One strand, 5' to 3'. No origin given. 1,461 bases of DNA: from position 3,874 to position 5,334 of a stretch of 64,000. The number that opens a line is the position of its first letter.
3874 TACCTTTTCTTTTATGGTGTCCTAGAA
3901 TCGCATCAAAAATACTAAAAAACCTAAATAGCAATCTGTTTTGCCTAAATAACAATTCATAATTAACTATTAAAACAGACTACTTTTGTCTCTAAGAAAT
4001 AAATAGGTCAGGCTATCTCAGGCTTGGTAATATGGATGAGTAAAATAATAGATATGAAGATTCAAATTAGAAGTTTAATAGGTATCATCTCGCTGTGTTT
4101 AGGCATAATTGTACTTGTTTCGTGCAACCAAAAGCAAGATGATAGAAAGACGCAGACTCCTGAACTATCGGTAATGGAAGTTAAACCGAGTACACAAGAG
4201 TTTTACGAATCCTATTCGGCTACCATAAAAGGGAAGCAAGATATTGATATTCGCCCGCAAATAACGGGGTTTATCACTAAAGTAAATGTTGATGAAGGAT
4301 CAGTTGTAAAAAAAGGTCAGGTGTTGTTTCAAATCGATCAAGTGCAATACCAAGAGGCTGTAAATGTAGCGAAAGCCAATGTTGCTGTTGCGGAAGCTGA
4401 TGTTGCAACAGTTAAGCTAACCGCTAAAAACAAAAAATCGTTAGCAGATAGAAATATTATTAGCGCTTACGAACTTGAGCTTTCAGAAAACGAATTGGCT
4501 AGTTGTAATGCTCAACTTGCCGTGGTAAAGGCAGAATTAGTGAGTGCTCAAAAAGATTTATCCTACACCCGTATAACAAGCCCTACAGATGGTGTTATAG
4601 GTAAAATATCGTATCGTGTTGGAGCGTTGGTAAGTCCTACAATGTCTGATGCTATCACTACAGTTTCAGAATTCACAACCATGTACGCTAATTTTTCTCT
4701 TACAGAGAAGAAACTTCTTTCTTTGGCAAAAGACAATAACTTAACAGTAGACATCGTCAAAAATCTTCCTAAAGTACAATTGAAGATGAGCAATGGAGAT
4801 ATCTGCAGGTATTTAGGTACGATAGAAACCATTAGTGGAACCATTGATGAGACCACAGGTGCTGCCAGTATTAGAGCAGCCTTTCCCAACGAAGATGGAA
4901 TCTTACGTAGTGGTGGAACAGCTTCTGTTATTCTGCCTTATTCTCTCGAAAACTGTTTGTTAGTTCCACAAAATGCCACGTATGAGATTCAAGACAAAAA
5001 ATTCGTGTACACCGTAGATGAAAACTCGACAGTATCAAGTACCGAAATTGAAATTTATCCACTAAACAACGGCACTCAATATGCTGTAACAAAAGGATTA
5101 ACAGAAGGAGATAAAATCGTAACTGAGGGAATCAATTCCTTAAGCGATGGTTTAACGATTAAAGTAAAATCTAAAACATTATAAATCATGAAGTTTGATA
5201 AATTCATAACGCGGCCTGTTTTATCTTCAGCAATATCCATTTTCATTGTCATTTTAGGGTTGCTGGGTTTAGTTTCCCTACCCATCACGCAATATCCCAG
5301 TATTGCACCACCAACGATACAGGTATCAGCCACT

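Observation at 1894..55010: Family of co-oriented attC-like structured repeats dispersed among housekeeping genes, each beside cassette-type cargo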

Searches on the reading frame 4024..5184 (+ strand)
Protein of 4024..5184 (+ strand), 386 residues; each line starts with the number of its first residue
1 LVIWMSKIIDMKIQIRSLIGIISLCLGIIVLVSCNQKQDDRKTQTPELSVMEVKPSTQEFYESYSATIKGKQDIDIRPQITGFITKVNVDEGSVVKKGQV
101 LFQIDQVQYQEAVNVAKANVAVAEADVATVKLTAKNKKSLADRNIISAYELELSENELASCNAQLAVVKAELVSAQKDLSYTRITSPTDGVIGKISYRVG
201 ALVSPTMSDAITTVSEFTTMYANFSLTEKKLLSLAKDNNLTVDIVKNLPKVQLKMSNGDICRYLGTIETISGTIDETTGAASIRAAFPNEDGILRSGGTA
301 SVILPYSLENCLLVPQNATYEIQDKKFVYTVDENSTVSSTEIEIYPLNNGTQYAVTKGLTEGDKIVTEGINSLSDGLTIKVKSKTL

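Call 13: search_protein_families(library=pfam, proteins=[window:4024-5184:+])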
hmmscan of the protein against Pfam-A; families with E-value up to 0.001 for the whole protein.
window:4024-5184:+ (386 aa): 4 families
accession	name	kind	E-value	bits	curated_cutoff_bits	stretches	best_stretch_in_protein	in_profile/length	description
PF16576.10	HlyD_D23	-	3.9e-18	65.9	30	2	73-297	19-211/214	Barrel-sandwich domain of CusB or HlyD membrane-fusion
PF13437.12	HlyD_3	-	7.4e-13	49.6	22.2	2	184-292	2-101/106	HlyD family secretion protein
PF13533.13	Biotin_lipoyl_2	-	5.3e-10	39.3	29.8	1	76-105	3-32/32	Biotin-lipoyl like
PF00364.28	Biotin_lipoyl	-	6.9e-05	23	22.1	0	73-104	42-73/73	Biotin-requiring enzyme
